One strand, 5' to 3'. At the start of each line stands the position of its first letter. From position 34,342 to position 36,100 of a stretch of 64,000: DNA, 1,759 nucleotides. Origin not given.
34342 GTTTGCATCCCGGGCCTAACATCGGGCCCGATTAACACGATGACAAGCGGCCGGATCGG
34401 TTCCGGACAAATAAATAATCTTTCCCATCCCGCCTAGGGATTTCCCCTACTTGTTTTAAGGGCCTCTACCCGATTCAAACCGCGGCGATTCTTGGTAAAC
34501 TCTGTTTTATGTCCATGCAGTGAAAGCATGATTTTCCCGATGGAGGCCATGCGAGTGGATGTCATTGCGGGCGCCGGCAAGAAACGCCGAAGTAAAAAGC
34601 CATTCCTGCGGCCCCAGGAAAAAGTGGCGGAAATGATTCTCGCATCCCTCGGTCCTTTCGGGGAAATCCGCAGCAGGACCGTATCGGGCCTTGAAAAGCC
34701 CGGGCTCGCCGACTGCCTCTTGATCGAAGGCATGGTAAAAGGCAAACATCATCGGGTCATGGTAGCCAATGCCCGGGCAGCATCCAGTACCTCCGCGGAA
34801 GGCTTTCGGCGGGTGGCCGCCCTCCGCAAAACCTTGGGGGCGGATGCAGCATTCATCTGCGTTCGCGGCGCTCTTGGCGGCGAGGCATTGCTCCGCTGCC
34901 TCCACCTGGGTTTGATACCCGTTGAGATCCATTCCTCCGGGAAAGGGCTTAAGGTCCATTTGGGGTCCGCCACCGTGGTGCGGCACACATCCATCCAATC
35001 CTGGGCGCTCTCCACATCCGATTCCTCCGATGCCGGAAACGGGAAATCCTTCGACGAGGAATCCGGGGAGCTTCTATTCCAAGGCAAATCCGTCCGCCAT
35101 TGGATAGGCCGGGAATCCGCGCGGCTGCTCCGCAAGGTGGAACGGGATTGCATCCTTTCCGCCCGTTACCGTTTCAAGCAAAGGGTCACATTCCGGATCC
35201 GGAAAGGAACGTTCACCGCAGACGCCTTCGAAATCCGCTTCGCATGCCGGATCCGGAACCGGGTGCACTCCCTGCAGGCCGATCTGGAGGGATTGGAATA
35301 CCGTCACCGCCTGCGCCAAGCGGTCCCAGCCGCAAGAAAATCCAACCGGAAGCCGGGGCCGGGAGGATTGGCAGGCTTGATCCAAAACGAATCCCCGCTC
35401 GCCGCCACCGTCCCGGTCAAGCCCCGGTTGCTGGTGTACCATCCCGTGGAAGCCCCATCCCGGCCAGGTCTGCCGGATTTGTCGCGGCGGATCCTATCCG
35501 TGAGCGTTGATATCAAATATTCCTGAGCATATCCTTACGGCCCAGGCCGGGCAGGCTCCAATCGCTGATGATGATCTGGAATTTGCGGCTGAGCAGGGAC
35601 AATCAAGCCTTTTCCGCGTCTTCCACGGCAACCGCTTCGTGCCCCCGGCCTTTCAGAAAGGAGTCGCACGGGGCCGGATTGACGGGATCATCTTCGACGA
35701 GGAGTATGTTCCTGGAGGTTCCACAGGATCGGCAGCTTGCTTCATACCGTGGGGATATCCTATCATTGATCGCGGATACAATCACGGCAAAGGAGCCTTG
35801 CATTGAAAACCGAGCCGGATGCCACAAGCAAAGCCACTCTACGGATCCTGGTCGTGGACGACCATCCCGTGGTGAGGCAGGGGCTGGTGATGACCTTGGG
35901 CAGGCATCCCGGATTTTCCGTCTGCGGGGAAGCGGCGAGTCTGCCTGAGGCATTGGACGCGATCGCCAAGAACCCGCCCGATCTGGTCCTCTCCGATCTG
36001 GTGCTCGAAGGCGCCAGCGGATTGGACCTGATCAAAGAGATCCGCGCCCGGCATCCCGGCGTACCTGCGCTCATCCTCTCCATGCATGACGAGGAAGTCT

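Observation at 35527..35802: Receiver-domain pseudogene: canonical REC N-terminus reads straight through an in-frame TGA and stops at a second one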

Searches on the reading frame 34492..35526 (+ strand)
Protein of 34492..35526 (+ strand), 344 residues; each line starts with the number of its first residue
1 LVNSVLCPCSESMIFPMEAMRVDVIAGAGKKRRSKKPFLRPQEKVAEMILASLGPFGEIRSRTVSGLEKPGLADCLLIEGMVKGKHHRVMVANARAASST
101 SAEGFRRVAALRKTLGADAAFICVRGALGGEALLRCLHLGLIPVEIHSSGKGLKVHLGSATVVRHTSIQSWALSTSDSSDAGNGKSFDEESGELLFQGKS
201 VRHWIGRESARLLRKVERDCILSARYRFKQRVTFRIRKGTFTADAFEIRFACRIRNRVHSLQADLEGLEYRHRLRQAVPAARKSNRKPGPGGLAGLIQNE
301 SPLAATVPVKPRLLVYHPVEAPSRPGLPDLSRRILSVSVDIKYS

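Call 7: search_protein_families(library=pfam, proteins=[window:34492-35526:+], max_evalue=1)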
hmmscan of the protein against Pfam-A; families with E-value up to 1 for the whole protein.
window:34492-35526:+ (344 aa): 0 families

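Call 21: search_protein_families(library=ncbifam, proteins=[window:34492-35526:+], max_evalue=1)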
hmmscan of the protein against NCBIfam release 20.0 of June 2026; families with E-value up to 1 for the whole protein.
window:34492-35526:+ (344 aa): 0 families
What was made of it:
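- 34492..35526 (+): Convergent neighbour: a conserved gene of unknown function, 344 aa from the TTG, or 332 aa as called elsewhere. It is intact and ends in TGA. No Pfam or NCBIfam hit (calls 7, 21).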

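Call 51: search_protein_representatives(protein=window:34492-35526:+)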
Query: 344 residues. Proteins with E-value up to 0.001 (for the whole library): 16; up to 1e-10: 10; up to 1e-30: 7. The best 16 are listed.
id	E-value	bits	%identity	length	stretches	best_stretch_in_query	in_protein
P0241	1.7e-214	727.5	100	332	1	13-344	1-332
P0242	1.3e-69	251.3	44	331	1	36-343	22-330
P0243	2.1e-69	250.7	51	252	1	98-344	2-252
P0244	1.9e-62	227.9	47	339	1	39-278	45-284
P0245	2.7e-61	224.0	40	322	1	41-342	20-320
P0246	1.2e-37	146.3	35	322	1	45-336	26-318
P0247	1.0e-35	140.0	33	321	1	45-342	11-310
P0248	3.6e-23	98.7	28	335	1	74-333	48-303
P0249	1.5e-22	96.8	30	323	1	74-339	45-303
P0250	6.1e-21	91.4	42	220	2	155-271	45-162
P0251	1.1e-08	51.2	29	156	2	160-259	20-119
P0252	9.0e-08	48.2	24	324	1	66-268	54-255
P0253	4.7e-06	42.5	23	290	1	68-265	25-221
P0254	3.9e-05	39.5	37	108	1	40-127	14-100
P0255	6.1e-05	38.9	26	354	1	29-252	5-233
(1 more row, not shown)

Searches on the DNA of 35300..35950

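Call 54: search_rna_families(source=window, start=35300, end=35950, threshold=evalue, max_evalue=1)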
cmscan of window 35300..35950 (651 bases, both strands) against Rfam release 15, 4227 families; matches with E-value up to 1: 0.
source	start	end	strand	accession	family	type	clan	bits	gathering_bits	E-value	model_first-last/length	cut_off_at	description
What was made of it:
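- Tried and rejected: Rfam on 35300..35950: nothing (call 54).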

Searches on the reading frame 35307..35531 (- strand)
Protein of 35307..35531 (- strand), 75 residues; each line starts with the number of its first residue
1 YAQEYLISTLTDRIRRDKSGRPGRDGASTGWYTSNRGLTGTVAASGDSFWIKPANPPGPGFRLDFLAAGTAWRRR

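Call 19: search_protein_families(library=pfam, proteins=[window:35307-35531:-], max_evalue=10)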
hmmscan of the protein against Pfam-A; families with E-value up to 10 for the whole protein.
seq(75 aa): 0 families

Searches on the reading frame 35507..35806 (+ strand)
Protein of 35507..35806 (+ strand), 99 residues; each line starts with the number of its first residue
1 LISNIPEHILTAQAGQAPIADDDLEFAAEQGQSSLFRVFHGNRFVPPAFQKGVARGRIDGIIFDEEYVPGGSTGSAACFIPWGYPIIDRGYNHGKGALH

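Call 7: search_protein_families(library=pfam, proteins=[window:35507-35806:+], max_evalue=1)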
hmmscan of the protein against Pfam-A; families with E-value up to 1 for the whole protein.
window:35507-35806:+ (99 aa): 0 families
